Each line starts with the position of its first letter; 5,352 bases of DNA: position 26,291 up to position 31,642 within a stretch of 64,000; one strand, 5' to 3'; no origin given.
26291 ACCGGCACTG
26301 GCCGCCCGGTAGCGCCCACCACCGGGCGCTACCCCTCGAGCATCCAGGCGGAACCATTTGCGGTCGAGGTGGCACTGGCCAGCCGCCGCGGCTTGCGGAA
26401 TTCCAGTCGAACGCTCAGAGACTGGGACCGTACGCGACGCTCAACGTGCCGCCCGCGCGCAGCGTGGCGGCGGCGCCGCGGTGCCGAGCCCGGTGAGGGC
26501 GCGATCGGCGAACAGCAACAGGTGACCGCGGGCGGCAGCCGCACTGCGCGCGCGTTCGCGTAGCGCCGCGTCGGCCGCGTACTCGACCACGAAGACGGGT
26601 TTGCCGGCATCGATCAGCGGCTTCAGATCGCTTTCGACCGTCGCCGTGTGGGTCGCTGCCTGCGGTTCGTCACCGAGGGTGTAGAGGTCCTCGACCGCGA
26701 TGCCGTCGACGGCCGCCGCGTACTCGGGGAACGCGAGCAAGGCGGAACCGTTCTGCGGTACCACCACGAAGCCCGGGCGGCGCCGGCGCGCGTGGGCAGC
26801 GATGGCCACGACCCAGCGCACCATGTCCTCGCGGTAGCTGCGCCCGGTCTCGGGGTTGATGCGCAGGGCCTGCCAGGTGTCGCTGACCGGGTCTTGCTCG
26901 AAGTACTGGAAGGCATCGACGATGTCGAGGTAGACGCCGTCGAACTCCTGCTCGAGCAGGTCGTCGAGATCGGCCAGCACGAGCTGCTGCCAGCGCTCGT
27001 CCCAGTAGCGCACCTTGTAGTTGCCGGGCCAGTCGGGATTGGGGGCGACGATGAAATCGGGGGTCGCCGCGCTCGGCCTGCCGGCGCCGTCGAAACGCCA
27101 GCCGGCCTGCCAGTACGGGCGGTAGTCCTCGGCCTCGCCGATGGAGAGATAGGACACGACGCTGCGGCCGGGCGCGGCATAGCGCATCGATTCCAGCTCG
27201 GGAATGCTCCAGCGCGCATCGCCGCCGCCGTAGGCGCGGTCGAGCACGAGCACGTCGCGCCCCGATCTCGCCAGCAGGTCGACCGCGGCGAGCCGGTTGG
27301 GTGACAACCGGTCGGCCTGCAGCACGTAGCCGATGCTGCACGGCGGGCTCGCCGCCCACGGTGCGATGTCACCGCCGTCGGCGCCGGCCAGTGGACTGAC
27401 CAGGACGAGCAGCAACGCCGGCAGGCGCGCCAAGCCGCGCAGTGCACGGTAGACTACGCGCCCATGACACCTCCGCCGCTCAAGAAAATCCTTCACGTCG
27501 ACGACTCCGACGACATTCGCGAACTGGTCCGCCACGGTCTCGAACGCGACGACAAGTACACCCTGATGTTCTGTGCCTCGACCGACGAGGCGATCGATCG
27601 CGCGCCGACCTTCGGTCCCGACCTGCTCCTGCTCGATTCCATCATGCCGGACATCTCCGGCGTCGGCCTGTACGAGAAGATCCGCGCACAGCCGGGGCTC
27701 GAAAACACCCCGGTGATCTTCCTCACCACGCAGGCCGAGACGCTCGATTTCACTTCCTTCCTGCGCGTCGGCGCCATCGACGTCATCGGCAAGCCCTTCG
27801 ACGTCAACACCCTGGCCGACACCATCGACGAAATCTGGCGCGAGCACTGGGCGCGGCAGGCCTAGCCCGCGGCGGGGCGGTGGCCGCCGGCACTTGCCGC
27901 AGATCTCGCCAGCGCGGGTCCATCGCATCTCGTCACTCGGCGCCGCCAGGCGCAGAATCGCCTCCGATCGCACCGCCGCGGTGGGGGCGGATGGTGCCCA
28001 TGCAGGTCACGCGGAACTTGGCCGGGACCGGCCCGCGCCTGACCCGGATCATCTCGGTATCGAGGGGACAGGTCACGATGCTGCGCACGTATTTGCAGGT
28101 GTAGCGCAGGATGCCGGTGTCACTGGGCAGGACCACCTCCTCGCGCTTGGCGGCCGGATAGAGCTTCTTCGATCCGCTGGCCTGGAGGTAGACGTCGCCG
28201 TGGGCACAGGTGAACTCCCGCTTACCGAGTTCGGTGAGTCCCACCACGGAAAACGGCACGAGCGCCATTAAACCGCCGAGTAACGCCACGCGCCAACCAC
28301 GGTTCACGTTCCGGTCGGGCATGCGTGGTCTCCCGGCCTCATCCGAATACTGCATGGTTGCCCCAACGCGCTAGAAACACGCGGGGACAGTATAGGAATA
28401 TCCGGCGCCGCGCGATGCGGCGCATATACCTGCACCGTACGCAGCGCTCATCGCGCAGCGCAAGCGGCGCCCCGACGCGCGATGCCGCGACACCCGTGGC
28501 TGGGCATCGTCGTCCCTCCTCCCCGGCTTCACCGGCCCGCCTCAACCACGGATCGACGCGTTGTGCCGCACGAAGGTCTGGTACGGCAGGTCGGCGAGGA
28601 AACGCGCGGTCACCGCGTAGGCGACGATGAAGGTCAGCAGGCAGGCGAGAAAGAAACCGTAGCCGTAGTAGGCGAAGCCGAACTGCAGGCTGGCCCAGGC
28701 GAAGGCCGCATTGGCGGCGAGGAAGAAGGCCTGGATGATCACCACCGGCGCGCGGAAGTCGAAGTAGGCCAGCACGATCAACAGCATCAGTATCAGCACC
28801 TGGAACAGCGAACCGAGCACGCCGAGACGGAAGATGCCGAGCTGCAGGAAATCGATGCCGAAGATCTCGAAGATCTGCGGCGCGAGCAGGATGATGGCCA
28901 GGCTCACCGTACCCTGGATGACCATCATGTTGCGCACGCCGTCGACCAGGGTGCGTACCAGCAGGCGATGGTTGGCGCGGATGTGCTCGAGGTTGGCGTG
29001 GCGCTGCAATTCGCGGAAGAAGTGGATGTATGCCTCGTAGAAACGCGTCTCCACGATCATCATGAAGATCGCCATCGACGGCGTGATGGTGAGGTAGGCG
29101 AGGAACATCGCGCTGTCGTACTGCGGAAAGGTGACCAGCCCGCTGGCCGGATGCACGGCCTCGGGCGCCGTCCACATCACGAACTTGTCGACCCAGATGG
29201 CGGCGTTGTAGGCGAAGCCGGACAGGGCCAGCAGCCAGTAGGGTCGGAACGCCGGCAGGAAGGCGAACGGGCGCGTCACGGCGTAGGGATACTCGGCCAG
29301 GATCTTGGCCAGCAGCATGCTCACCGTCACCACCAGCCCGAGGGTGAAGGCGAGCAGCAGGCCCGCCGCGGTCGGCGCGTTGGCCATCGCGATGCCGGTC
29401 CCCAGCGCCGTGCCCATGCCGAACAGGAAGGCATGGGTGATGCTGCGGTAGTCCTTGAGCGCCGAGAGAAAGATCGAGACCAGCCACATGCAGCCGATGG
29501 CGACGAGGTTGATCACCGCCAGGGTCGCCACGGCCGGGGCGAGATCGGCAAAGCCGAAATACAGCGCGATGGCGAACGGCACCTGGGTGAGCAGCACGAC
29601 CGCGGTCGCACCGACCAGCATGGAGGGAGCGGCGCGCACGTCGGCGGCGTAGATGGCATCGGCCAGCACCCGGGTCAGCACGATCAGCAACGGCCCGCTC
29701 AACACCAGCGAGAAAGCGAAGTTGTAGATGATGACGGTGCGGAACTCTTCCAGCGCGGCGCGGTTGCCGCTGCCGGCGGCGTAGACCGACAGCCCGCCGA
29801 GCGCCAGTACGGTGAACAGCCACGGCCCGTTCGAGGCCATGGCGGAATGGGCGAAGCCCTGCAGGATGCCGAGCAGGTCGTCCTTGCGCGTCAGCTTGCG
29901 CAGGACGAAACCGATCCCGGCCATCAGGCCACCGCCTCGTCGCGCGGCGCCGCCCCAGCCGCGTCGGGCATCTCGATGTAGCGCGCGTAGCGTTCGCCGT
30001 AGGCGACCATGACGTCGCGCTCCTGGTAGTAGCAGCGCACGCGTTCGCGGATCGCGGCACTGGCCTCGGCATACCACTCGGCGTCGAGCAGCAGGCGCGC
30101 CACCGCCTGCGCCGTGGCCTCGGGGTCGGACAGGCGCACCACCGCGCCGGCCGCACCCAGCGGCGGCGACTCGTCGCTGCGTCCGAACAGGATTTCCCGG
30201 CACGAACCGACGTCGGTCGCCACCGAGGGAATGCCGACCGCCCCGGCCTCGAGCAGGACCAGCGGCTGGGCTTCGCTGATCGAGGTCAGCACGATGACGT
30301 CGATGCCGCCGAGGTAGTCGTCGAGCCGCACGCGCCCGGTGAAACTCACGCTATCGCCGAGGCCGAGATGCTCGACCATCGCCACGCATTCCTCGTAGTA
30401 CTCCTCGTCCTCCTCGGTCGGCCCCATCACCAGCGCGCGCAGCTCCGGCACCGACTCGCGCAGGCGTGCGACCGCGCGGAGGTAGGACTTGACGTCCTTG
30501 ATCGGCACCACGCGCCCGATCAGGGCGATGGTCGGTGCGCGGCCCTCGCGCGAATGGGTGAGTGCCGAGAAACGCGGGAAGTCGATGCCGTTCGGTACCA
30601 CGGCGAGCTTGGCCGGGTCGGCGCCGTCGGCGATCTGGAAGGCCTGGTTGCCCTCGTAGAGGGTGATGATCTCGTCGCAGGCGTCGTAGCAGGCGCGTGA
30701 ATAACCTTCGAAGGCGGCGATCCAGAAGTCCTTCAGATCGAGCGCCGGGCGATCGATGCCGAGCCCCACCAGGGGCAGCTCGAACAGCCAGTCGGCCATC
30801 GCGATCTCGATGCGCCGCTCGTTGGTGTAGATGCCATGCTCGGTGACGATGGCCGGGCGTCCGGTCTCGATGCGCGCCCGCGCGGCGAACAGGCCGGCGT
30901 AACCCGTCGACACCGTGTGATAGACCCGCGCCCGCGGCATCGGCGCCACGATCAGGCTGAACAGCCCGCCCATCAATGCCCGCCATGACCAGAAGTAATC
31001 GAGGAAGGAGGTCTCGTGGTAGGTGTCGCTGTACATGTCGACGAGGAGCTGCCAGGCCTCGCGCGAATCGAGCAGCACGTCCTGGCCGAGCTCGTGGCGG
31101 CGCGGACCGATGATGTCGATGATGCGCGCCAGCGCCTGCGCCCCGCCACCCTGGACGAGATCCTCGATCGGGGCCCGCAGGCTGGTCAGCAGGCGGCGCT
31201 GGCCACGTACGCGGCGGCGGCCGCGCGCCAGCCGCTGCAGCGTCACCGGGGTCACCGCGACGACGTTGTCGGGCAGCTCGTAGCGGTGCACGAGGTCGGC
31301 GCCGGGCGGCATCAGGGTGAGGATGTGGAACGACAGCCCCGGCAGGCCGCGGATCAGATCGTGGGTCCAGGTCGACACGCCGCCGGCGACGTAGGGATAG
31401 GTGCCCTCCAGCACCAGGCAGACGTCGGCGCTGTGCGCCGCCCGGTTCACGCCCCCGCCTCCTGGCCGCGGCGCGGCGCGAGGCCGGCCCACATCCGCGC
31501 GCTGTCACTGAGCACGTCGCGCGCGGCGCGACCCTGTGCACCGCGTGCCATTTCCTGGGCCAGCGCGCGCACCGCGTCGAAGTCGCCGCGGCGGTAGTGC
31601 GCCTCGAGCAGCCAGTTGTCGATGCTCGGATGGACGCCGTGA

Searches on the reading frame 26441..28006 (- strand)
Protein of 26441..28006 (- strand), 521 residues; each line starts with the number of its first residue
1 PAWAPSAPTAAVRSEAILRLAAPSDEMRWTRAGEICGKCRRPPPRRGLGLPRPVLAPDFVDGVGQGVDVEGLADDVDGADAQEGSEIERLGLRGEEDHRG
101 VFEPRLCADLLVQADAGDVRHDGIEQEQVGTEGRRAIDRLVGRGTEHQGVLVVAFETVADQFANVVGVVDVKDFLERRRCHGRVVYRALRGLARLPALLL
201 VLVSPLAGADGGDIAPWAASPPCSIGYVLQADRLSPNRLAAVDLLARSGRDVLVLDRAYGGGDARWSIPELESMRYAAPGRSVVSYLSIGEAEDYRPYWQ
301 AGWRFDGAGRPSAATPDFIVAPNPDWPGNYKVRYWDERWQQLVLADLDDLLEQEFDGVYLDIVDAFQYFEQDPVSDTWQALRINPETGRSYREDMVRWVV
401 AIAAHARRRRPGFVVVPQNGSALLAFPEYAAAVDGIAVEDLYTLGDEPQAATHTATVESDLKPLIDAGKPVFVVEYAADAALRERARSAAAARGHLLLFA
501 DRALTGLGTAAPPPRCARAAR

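Call 9: search_protein_families(library=pfam, proteins=[window:26441-28006:-], max_evalue=0.01)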
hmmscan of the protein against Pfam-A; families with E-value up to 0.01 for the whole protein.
window:26441-28006:- (521 aa): 1 family
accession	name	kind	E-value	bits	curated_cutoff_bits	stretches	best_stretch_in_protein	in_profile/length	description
PF03537.19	Glyco_hydro_114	-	4.8e-24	85.3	27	1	276-504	35-227/231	Glycoside-hydrolase family GH114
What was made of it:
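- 26441..27420 (-): Separate periplasmic GH114-family hydrolase, the counterpart of the missing PelA hydrolase domain; the start coordinate is approximate. Pfam PF03537 85 bits (call 9).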

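Call 22: search_solved_structures(query=window:26444-28006:-, max_evalue=0.01)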
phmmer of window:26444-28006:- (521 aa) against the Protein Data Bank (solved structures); distinct sequences matched with E-value up to 0.01: 4.
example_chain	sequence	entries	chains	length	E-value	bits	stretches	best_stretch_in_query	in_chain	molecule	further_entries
9euz_A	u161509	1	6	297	1.5e-32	116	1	245-480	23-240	Uncharacterized protein TM_1410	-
2aam_A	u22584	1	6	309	1.7e-32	115.8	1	245-480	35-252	Hypothetical protein TM1410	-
9eux_G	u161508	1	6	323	2.6e-32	115.3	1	245-480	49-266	Uncharacterized protein TM_1410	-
9ep5_A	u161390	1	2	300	8.9e-23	83.8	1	240-504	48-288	Glycoside-hydrolase family GH114 TIM-barrel domain-containing protein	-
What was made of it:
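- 26441..27420 (-): TM1410 GH114 at E 1.5e-32 (call 22).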

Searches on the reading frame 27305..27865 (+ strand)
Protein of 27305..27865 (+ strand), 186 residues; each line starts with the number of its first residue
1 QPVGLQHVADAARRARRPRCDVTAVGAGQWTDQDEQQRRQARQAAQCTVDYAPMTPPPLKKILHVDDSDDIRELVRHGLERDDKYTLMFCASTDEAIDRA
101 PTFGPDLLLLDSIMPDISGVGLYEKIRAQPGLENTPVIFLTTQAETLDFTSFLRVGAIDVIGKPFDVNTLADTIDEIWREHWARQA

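Call 80: search_protein_families(library=pfam, proteins=[window:27305-27865:+], max_evalue=0.001)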
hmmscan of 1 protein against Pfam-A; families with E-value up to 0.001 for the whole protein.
window:27305-27865:+ (186 aa): 1 family
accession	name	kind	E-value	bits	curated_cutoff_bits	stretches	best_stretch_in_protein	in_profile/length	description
PF00072.30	Response_reg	-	2.9e-22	79.4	30.2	1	62-174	1-110/111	Response regulator receiver domain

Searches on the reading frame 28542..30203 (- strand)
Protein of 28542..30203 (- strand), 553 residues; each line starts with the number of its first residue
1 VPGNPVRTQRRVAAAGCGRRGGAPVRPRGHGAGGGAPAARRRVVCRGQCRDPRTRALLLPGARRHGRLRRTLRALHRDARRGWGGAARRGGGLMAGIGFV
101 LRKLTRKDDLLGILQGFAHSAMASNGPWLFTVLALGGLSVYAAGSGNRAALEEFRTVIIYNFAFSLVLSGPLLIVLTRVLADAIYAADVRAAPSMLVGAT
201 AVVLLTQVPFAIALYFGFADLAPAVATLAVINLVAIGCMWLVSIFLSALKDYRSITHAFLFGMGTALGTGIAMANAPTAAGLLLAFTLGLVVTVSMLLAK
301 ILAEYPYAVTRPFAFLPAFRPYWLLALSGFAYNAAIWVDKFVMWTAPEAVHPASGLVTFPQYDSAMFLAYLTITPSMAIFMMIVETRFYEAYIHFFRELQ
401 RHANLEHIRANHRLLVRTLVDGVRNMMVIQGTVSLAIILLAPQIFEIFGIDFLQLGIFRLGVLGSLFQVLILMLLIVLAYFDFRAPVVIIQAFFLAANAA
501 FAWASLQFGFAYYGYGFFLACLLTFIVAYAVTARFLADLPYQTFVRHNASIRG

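Call 9: search_protein_families(library=pfam, proteins=[window:28542-30203:-], max_evalue=0.01)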
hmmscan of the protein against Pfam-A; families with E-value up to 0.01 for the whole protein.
window:28542-30203:- (553 aa): 1 family
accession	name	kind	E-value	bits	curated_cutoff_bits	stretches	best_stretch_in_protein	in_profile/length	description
PF16933.10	PelG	-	1.3e-124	417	29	1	94-544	1-452/452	Putative exopolysaccharide Exporter (EPS-E)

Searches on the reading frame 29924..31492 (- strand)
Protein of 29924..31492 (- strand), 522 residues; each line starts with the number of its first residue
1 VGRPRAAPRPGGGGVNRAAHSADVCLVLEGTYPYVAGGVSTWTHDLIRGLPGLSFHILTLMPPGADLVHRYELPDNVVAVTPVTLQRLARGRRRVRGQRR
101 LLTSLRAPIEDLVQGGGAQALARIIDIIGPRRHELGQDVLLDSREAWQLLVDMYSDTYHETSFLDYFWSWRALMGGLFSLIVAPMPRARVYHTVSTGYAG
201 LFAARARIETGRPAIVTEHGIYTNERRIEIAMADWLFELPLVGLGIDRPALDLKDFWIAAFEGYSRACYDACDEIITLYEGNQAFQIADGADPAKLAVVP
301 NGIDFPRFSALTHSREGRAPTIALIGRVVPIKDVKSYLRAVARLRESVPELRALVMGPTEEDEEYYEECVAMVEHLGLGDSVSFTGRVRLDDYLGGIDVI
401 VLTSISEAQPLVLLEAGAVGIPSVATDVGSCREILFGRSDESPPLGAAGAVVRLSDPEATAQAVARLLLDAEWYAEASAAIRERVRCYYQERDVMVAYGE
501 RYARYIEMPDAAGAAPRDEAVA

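Call 9: search_protein_families(library=pfam, proteins=[window:29924-31492:-], max_evalue=0.01)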
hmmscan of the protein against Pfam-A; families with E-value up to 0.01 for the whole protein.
window:29924-31492:- (522 aa): 6 families
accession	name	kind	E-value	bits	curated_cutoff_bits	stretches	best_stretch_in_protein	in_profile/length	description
PF11997.14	DUF3492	-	1.9e-82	277.5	23.3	1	22-293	1-267/268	Domain of unknown function (DUF3492)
PF13692.12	Glyco_trans_1_4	-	1.1e-24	87.7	27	1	320-470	2-142/142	Glycosyl transferases group 1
PF00534.26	Glycos_transf_1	-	1.1e-23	84.1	26.4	1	318-483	14-171/172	Glycosyl transferases group 1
PF13439.12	Glyco_transf_4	-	4.6e-11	43.5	28.5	1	187-304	72-167/170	Glycosyltransferase Family 4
PF13579.12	Glyco_trans_4_4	-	7e-09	36.6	29.7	1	37-302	1-158/158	Glycosyl transferase 4-like domain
PF20706.3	GT4-conflict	-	2.8e-06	27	26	1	301-485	179-372/385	Family 4 Glycosyltransferase in conflict systems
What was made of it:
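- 29924..31492 (-): PelF glycosyltransferase. Pfam DUF3492 277 bits plus GT4 domains (call 9).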
